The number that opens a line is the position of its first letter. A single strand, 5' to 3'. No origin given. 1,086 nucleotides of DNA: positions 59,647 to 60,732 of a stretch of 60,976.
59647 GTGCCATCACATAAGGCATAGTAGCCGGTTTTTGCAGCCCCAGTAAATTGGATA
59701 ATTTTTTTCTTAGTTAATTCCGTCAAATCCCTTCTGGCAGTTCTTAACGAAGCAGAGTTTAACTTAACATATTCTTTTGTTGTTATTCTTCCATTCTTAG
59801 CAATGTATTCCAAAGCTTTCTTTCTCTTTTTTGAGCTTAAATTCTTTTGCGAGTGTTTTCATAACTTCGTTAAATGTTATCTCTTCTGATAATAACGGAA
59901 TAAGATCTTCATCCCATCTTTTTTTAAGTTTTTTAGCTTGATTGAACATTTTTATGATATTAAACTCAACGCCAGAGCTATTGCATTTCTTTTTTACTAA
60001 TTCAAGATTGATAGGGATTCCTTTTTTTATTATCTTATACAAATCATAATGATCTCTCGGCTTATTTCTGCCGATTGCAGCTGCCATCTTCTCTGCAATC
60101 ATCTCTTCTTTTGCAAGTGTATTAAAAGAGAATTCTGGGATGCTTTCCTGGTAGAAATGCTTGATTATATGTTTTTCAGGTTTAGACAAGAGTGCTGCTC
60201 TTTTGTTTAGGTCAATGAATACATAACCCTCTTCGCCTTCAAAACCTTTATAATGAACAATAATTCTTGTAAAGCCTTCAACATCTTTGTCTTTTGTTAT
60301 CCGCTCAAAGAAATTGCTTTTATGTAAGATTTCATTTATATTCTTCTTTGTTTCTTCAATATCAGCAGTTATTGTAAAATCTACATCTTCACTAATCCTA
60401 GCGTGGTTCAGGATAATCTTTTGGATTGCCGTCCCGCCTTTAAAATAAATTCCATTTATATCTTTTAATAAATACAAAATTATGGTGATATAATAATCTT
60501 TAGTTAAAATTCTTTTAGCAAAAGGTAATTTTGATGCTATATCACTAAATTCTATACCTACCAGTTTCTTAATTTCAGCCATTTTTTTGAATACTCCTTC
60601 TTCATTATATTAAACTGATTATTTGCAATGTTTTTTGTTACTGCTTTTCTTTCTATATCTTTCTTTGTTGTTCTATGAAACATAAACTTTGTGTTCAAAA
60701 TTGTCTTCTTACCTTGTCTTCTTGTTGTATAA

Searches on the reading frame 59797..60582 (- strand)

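Call 9: search_protein_families(library=pfam, proteins=[window:59797-60582:-], max_evalue=0.01)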
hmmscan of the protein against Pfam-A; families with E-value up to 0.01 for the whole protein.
window:59797-60582:- (261 aa): 1 family
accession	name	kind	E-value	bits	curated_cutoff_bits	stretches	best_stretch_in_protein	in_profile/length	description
PF08843.17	AbiEii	-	3.4e-27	96.3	22.5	1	45-240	15-235/238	Nucleotidyl transferase AbiEii toxin, Type IV TA system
